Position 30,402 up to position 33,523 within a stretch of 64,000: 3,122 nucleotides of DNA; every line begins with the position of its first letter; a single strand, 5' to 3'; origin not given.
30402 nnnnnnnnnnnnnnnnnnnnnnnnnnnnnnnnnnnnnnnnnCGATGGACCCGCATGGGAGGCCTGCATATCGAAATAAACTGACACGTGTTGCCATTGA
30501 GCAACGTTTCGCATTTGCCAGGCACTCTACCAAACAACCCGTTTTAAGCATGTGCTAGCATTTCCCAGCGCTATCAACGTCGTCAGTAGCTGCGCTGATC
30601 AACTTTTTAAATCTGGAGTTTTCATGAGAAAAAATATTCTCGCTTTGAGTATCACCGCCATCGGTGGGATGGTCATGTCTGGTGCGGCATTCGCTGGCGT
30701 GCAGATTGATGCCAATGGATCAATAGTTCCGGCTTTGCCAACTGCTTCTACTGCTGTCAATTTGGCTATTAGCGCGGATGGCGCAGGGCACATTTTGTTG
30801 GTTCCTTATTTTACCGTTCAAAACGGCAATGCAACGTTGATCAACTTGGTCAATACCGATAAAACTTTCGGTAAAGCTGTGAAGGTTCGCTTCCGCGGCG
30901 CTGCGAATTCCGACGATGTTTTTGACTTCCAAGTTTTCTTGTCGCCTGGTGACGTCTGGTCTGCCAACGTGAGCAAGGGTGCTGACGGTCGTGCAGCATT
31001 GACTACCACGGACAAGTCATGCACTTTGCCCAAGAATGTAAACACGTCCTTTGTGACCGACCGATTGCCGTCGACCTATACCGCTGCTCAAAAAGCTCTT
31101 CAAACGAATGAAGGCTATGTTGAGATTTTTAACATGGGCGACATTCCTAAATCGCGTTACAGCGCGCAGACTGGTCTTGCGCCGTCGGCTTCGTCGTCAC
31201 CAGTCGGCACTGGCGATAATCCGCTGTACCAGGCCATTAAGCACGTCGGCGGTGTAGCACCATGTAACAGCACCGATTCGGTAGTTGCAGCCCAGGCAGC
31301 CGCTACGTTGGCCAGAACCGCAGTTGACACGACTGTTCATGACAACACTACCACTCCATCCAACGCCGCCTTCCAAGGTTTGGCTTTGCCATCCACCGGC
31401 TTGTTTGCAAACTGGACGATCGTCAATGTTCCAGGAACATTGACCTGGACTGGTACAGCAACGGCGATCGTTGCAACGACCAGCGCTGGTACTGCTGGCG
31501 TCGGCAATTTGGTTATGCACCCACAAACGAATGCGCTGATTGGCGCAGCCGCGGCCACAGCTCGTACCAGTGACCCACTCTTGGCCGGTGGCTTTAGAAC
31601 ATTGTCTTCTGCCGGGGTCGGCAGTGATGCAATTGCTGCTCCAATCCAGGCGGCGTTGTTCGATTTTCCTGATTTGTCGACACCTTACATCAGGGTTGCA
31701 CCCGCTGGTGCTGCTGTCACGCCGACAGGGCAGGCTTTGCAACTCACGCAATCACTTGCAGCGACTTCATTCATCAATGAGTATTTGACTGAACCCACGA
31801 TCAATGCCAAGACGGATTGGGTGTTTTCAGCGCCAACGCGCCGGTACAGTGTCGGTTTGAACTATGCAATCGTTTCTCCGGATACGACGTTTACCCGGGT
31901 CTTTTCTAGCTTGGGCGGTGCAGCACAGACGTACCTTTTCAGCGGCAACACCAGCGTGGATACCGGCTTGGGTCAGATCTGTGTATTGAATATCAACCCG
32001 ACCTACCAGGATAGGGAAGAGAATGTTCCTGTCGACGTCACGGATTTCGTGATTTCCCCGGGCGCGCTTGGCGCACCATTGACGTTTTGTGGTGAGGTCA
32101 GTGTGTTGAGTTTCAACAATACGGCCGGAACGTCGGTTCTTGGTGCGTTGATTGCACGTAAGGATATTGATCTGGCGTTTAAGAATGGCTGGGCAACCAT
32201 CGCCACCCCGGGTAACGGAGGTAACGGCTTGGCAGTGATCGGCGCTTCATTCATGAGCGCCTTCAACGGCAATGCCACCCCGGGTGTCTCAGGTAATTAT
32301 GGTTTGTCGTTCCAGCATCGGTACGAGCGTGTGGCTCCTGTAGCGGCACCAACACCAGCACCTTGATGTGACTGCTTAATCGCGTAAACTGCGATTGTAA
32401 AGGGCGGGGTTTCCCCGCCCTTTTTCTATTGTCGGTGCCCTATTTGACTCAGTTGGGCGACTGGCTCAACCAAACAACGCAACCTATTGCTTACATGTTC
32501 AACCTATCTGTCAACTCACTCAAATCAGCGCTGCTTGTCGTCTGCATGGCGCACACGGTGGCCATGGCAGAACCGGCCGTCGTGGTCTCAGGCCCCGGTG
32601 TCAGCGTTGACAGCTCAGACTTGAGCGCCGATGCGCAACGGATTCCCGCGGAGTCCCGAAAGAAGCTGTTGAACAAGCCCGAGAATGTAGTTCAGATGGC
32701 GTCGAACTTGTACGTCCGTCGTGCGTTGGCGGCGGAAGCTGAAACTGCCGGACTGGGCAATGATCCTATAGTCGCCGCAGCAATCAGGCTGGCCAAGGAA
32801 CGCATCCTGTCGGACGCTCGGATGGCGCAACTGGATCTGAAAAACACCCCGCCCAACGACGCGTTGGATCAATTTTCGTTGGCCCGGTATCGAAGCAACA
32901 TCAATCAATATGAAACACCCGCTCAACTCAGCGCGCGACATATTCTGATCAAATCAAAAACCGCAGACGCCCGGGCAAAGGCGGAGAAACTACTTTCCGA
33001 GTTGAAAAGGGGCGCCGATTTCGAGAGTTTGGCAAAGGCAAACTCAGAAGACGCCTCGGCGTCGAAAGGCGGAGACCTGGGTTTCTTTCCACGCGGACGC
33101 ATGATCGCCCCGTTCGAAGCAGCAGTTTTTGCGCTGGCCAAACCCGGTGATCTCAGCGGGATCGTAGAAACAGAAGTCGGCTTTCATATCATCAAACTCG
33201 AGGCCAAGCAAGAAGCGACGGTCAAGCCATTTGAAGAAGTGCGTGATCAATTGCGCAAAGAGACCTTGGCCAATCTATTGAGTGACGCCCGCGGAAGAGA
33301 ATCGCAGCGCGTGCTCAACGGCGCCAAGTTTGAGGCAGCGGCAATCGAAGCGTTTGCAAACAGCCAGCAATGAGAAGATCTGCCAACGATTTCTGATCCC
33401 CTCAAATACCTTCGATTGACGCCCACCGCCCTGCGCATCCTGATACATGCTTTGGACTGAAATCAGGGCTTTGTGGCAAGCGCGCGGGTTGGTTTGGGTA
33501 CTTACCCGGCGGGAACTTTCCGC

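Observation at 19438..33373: Complete Xps-order T2SS embedded in a glycan island and wired to an orphan secreted protein: candidate dedicated surface-layer-like export system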

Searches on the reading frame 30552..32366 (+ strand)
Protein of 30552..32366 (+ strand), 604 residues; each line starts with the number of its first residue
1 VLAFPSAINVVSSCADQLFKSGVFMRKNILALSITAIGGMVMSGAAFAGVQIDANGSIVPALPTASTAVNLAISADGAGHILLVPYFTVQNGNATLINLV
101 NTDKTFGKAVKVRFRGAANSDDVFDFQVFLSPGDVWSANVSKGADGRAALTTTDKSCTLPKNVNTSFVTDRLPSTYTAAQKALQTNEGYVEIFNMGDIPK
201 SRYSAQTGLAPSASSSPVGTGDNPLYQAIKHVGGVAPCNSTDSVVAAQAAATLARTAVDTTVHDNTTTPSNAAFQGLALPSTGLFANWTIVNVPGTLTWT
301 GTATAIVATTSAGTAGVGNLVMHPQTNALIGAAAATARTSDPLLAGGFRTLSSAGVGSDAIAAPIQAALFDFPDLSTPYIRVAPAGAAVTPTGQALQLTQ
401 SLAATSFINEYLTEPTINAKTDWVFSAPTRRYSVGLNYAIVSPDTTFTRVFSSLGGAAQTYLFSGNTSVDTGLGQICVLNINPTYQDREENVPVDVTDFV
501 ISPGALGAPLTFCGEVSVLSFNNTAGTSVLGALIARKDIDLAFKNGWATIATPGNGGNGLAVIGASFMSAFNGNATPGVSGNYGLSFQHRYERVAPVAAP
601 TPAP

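Call 4: search_protein_families(library=pfam, proteins=[window:30552-32366:+], max_evalue=0.01)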
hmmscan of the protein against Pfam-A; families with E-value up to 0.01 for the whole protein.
window:30552-32366:+ (604 aa): 0 families
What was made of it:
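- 30624..32366 (+): npdA-family S-layer protein gene (580 aa; mature protein about 56.9 kDa, pI 5.2). No Pfam family (call 4).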

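Call 6: search_protein_families(library=ncbifam, proteins=[window:30552-32366:+], max_evalue=0.01)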
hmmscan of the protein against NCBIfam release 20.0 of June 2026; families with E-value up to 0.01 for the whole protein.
window:30552-32366:+ (604 aa): 1 family
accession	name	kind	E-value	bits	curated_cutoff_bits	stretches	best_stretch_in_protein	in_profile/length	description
NF038040.1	phero_PhrK_fam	equivalog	0.0048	17.1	35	0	25-58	1-31/40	PhrK family phosphatase-inhibitory pheromone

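Call 11: find_homologous_proteins(query=window:30624-32363:+)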
Query seq(580 aa) (580 aa): 2789 proteins with E <= 0.001 among 8000 candidates; the best 120 are listed.
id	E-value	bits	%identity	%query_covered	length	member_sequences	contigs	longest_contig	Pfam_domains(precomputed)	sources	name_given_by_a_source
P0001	0.0e+0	1255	100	100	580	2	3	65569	-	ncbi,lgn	-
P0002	0.0e+0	1060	85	99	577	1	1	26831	-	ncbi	-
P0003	8.6e-292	987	80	99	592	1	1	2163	-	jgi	-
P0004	1.8e-254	864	70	98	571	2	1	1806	-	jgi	-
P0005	1.7e-210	719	64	98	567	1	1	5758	-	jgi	jgi:hypothetical protein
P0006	8.2e-210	716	63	99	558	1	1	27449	-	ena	-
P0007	4.1e-209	714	62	98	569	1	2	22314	-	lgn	-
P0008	1.2e-189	650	60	98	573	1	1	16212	-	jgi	jgi:hypothetical protein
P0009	1.2e-186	640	59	98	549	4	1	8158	-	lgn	-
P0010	1.0e-184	633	56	98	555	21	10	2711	-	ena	-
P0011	2.5e-178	612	56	99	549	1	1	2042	-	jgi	-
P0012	5.7e-178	611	56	98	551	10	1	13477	-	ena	-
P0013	1.6e-174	600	54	98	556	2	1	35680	-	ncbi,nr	ncbi:MAG: cell surface protein [Burkholderiaceae bacterium]|nr:cell surface protein [Burkholderiacea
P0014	2.0e-172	593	55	99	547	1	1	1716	-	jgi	-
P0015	7.8e-162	558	55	98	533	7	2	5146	-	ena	-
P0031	2.8e-124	434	46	99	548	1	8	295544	-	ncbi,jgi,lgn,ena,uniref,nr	ncbi:hypothetical protein [Acidovorax sp. Leaf160]|uniref:hypothetical protein n=1 Tax=Acidovorax sp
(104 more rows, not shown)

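Call 12: find_encoding_contigs(protein=P0001, flank=10000, max_places=4)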
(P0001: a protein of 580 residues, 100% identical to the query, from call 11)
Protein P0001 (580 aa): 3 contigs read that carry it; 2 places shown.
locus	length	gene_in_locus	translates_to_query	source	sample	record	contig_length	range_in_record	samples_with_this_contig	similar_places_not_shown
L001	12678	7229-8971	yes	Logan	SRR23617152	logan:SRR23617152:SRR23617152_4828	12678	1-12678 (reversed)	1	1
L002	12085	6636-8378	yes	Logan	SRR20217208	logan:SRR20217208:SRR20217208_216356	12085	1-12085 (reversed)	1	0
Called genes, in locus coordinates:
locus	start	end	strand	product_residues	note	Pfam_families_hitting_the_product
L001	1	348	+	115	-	?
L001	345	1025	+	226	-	PF07963:N_methyl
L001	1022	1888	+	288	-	-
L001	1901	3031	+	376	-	PF05137:PilN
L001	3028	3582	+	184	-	PF10741:T2SSM_b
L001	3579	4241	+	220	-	-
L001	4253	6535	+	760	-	PF21305:type_II_gspD_N0 (faint), PF03958:Secretin_N, PF00263:Secretin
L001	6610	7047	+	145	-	-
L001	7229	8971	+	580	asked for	-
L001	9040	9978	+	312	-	PF13145:Rotamase_2, PF13616:Rotamase_3, PF00639:Rotamase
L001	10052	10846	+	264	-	PF01061:ABC2_membrane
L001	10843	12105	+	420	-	PF00005:ABC_tran, PF14524:Wzt_C (weak)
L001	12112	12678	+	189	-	?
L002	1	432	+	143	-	?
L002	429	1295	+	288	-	-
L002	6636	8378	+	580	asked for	-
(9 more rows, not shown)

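Call 13: find_encoding_contigs(protein=P0031, flank=10000, max_places=3)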
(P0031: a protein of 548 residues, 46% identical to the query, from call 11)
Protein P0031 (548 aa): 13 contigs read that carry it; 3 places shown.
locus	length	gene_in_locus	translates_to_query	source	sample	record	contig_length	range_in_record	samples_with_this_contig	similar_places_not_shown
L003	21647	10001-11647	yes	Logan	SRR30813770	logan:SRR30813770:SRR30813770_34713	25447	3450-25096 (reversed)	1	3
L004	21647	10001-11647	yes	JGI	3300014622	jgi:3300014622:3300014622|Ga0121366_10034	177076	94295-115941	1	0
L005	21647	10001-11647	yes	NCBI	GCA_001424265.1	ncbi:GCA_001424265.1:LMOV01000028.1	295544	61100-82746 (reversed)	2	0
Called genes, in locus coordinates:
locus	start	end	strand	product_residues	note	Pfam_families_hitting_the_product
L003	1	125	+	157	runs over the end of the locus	?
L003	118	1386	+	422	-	PF28597:T2SSF_N, PF00482:T2SSF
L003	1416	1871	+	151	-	PF07963:N_methyl, PF08334:T2SSG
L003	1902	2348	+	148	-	PF07963:N_methyl, PF12019:GspH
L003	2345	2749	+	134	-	PF07963:N_methyl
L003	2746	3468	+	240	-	PF07963:N_methyl, PF11612:T2SSJ (weak)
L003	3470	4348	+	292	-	-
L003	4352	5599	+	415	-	-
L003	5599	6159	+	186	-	PF10741:T2SSM_b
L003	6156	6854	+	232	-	-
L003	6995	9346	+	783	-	PF21305:type_II_gspD_N0, PF03958:Secretin_N, PF00263:Secretin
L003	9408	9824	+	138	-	-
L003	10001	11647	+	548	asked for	-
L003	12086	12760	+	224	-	PF13616:Rotamase_3, PF13145:Rotamase_2, PF00639:Rotamase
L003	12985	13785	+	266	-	PF01061:ABC2_membrane, PF12698:ABC2_membrane_3 (weak)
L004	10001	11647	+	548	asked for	-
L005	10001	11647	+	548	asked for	-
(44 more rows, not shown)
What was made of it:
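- Acidovorax sp. Leaf160 shows the same gene order with precomputed Pfam labels (call 13).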

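Call 19: search_solved_structures(query=A1, max_evalue=1)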
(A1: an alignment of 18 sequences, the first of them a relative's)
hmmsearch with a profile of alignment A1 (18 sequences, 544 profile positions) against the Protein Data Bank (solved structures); distinct sequences matched with E-value up to 1: 0.
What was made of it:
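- Tried and rejected: Profile search of the NpdA alignment against PDB sequences: no hit at E <= 1 (call 19).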

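Call 21: find_related_loci(query=A1, collection=genome_contigs, flank=10000)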
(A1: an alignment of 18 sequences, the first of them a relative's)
Query A1 (580 aa) in genome_contigs; peptide patterns used: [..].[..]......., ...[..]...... (x = any residue, [..] = any of these).
230 stretches matched a pattern; 220 encode a relative of the query (tblastn E <= 1e-3); the best 80 are kept; 80 distinct loci.
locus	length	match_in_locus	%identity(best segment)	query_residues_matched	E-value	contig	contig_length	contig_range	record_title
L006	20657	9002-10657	54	1-571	0e+0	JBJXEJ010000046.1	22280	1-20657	MAG: Rhizobacter sp. isolate P.bin.152 k127_5103258, whole genome shotgun sequence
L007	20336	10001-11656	54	1-571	7e-180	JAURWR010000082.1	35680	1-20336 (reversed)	MAG: Burkholderiaceae bacterium isolate E10_concoct.bin.30_sub E10_k141_43941, whole genome shotgun sequence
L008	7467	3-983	79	256-571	3e-155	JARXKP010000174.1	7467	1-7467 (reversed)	MAG: Pseudomonadota bacterium isolate bin10 NODE_3199_length_7467_cov_9.496087, whole genome shotgun sequence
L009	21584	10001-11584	48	1-569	2e-135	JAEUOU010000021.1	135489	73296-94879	MAG: Burkholderiaceae bacterium isolate new MAG-207 k141_2033845, whole genome shotgun sequence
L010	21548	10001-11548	45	1-569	2e-133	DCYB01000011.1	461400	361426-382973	MAG TPA_asm: Comamonadaceae bacterium UBA2121 UBA2121_contig_2, whole genome shotgun sequence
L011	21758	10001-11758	45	1-569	6e-132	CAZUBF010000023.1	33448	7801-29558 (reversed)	MAG TPA_asm: uncultured Azohydromonas sp. isolate binchicken_co179_124 genome assembly, contig: NODE_3249_length_33448_c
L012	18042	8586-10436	44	1-569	8e-132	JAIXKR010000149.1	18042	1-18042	MAG: Burkholderiales bacterium isolate UW1SPNA031 one-stage_bin031_NODE_2382, whole genome shotgun sequence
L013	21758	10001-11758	44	1-569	2e-130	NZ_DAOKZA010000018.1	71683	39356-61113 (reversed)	MAG: Azohydromonas sp. isolate AMR_MDS_0038 NODE_239_length_71683_cov_16.269071, whole genome shotgun sequence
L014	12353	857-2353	44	1-576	2e-128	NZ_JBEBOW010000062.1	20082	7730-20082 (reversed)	MAG: Diaphorobacter ruginosibacter isolate T1.bin.76 NODE_4529_length_20082_cov_69.093923, whole genome shotgun sequence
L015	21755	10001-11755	46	1-569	3e-127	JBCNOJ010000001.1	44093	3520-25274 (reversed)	MAG: Acidovorax sp. isolate SMAGNO124 Contig1, whole genome shotgun sequence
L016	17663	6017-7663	47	1-569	3e-127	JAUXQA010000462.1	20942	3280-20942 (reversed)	MAG: Rhodoferax sp. isolate C12_concoct.bin.166_sub C12_k141_719847, whole genome shotgun sequence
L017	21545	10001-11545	46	1-569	6e-127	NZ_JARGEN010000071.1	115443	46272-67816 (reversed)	Curvibacter soli strain H39-3-26 platanus_K_17_124_71, whole genome shotgun sequence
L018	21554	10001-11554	44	1-572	2e-126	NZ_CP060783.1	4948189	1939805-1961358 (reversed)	Diaphorobacter aerolatus strain KACC 16536 chromosome, complete genome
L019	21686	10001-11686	46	24-572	1e-125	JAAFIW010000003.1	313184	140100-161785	MAG: Comamonadaceae bacterium isolate bin27.maxbin.ball.053 WN_Comamonadaceae_3_scaffold_4, whole genome shotgun sequenc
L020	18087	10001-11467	47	1-569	2e-125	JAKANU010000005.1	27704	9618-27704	MAG: Proteobacteria bacterium isolate WY5.bin97 NODE_2557_length_27704_cov_1.370345, whole genome shotgun sequence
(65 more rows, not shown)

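Call 32: predict_structure(alignment_id=A1)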
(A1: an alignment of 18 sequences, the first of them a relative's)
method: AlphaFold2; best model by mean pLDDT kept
length: 580 residues; sequences in the alignment: 18
mean_pLDDT: 60.3   pTM: 0.73
mean pLDDT of the five models: 60.3, 57.8, 56.1, 46.5, 40.8
residues with pLDDT >= 90: 8; 70-90: 196; 50-70: 186; < 50: 190
segments of 3 or more residues with pLDDT < 50: 1-41, 190-193, 237-245, 269-272, 300-305, 322-337, 343-345, 361-364, 384-386, 388-390, 416-422, 427-436, 462-483, 499-504, 517-523, 530-535, 546-580
pLDDT, mean of each block of 10 residues (from residue 1): 26 26 32 38 70 81 79 85 87 69 86 87 87 82 71 75 85 81 62 63 80 81 79 56 52 81 70 61 80 67 49 57 40 43 55 64 54 66 49 54 62 49 49 49 64 64 43 34 57 59 50 54 50 50 49 38 33 32
secondary structure, 60 per line:
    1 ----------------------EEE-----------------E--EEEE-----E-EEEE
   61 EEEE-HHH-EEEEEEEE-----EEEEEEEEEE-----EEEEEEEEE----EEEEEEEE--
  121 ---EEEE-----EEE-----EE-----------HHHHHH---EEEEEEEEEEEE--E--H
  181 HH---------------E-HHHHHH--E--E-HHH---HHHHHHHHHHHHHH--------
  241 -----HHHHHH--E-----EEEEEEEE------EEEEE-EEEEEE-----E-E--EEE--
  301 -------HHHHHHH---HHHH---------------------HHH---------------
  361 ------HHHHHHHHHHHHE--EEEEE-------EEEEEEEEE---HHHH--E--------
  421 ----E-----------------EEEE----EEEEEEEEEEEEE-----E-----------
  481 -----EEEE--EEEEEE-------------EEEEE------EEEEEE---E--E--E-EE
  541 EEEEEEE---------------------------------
elements in order: E23-25 E46-49 E57-64 E70-77 E83-92 E98-106 E111-118 E124-127 E133-135 H154-159 E163-174 H200-205 H219-232 H246-251 E260-267 E274-278 E280-285 E296-298 H308-314 H318-321 H367-378 E382-386 E394-402 H406-409 E443-446 E451-463 E486-489 E492-497 E511-515 E522-527 E539-547
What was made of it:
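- On NpdA S-layer protein family: The AlphaFold monomer model is only moderate (pLDDT 60, call 32).
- The C-terminal half of the structure model has low confidence (call 32).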

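Call 36: fold_search(model_id=the predicted structure, library=pdb)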
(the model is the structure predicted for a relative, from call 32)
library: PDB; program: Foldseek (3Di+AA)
matches with E <= 10: 766; with E <= 0.001: 0
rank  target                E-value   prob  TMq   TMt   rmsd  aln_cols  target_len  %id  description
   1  7zva_A                1.7e-02  0.35  0.12  0.19  10.0       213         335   11  Crystal Structure of the native zymogen form of the glutamic-class prolyl-endopeptidase neprosin at 1.80 A resolution. (released 2022-08-10)
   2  5nlh_A                2.5e-02  0.80  0.13  0.41   6.6       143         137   10  Chicken GRIFIN (crystallisation pH: 8.5) (released 2018-02-14)
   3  5nld_A                3.4e-02  0.72  0.12  0.41   8.8       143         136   12  Chicken GRIFIN (crystallisation pH: 7.5) (released 2018-02-14)
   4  7zu8_A                3.4e-02  0.21  0.12  0.17  11.5       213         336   10  Crystal Structure of the zymogen form of the glutamic-class prolyl-endopeptidase neprosin at 2.05 A resolution in pres (released 2022-08-10)
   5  5nle_B                3.8e-02  0.75  0.13  0.42   6.6       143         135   10  Chicken GRIFIN (crystallisation pH: 8.0) (released 2018-02-14)
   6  5nld_B                4.5e-02  0.75  0.13  0.42   5.9       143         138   11  Chicken GRIFIN (crystallisation pH: 7.5) (released 2018-02-14)
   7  5duu_B                4.8e-02  0.63  0.12  0.40   5.3       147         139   12  Crystal structure of the human galectin-4 N-terminal carbohydrate recognition domain in complex with glycerol (released 2016-02-17)
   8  8yzq_A                5.3e-02  0.33  0.12  0.23  16.6       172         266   11  Toxascaris leonina galectin (Tl-gal) W77F/W212F oligomer (released 2025-04-09)
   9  6pyb                  5.3e-02  0.16  0.10  0.23   8.8       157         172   10  Sex Hormone-binding globulin mutant E176K in complex with DVT (released 2019-12-25)
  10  5duu_D                6.3e-02  0.63  0.12  0.42   5.3       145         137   13  Crystal structure of the human galectin-4 N-terminal carbohydrate recognition domain in complex with glycerol (released 2016-02-17)
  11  1wlw_A                6.3e-02  0.51  0.12  0.38   7.2       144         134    8  Congerin II Y16S single mutant (released 2005-06-07)
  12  2ymz_A                6.7e-02  0.66  0.13  0.45   7.2       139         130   10  Crystal structure of chicken Galectin 2 (released 2013-08-28)
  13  5duu_A                7.1e-02  0.60  0.12  0.41   5.2       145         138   13  Crystal structure of the human galectin-4 N-terminal carbohydrate recognition domain in complex with glycerol (released 2016-02-17)
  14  5dg2_B                7.5e-02  0.60  0.12  0.43   5.8       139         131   14  Sugar binding protein - human galectin-2 (dimer) (released 2016-09-14)
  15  8yzq_G                7.5e-02  0.60  0.13  0.24   4.7       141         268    9  Toxascaris leonina galectin (Tl-gal) W77F/W212F oligomer (released 2025-04-09)
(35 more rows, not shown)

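Call 64: list_cluster_members(proteins=[P0001, P0002])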
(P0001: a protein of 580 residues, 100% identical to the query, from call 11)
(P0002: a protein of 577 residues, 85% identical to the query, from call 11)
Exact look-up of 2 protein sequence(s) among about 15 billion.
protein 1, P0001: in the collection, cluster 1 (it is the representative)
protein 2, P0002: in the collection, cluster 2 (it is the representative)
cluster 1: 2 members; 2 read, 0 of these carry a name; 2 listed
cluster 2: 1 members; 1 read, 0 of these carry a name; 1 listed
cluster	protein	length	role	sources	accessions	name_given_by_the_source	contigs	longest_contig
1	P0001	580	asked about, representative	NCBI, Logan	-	-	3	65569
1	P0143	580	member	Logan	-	-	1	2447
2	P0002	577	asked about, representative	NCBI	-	-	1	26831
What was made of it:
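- Tried and rejected: Naming the source organism: an exact look-up of the cargo returned no names (call 64).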

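Call 69: search_protein_representatives(alignment_id=A1)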
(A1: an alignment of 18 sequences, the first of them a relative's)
Query: 18 sequences, 544 profile positions. Proteins with E-value up to 0.001 (for the whole library): 3538; up to 1e-10: 2577; up to 1e-30: 1062. The best 150 are listed.
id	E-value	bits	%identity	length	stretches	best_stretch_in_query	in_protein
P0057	1.8e-227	772.8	-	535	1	1-541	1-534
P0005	1.2e-220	750.2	-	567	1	1-543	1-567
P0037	1.4e-215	733.5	-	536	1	1-541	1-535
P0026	7.0e-206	701.5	-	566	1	1-543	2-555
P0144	7.5e-199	678.3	-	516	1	1-541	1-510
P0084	7.4e-197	671.7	-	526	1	1-543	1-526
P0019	1.2e-193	661.1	-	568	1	1-543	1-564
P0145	7.6e-191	651.9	-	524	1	1-544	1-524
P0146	6.3e-189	645.5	-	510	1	1-543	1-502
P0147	1.4e-188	644.4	-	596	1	1-543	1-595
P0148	7.3e-188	642.0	-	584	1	1-542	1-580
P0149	1.1e-185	634.8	-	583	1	1-543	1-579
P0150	4.3e-185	632.9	-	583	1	1-542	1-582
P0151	6.5e-185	632.3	-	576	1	1-540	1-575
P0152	1.2e-184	631.4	-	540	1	1-543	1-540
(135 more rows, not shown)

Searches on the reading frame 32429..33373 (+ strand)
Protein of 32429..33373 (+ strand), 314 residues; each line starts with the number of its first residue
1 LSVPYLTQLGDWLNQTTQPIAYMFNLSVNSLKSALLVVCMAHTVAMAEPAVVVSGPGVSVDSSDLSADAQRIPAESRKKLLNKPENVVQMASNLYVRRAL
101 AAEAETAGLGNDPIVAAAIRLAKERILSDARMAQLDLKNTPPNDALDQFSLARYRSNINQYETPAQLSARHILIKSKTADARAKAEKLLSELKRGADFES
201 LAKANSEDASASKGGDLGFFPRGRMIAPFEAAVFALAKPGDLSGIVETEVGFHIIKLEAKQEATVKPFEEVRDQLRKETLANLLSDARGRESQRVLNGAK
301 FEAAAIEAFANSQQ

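Call 4: search_protein_families(library=pfam, proteins=[window:32429-33373:+], max_evalue=0.01)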
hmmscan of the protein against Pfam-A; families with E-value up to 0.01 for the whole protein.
window:32429-33373:+ (314 aa): 3 families
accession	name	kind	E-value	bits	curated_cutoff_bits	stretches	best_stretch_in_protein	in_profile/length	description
PF13616.12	Rotamase_3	-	3.6e-28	98.9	22.5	1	159-260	8-115/116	PPIC-type PPIASE domain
PF00639.27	Rotamase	-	3.6e-24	86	21.7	1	171-258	1-96/97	PPIC-type PPIASE domain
PF13145.12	Rotamase_2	-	5.1e-16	60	27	1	152-273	8-121/121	PPIC-type PPIASE domain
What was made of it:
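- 32435..33373 (+): Secreted parvulin-type peptidyl-prolyl isomerase. Rotamase_3 3.6e-28 and Rotamase 3.6e-24 (call 4).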

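Call 6: search_protein_families(library=ncbifam, proteins=[window:32429-33373:+], max_evalue=0.01)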
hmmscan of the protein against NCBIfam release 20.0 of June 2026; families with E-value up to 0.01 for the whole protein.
window:32429-33373:+ (314 aa): 9 families
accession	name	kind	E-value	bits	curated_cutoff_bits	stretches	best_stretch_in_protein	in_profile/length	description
NF002827.0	PRK03002.1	equivalog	9.7e-22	77.3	343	1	166-286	136-249/285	peptidylprolyl isomerase PrsA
NF000809.0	PRK00059.1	equivalog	1.1e-21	77.6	303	1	159-280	189-307/336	peptidylprolyl isomerase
NF002824.0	PRK02998.1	subfamily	6e-21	75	360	1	166-298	134-259/283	peptidylprolyl isomerase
NF002846.0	PRK03095.1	equivalog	8.4e-20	71.4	361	1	165-287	131-247/287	peptidylprolyl isomerase PrsA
NF008054.0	PRK10788.1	equivalog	1.2e-19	70.5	493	1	153-278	257-376/626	peptidylprolyl isomerase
TIGR02933.1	nifM_nitrog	equivalog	4.8e-15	56.1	168.2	1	152-278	109-238/256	nitrogen fixation protein NifM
NF011969.0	PRK15441.1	equivalog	1.3e-13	51.2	127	1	168-257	6-89/93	peptidylprolyl isomerase PpiC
NF008038.0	PRK10770.1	equivalog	1.9e-12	46.7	394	1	166-258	173-271/431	peptidylprolyl isomerase SurA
NF003356.0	PRK04405.1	subfamily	1.6e-08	34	339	1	157-285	137-259/299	peptidylprolyl isomerase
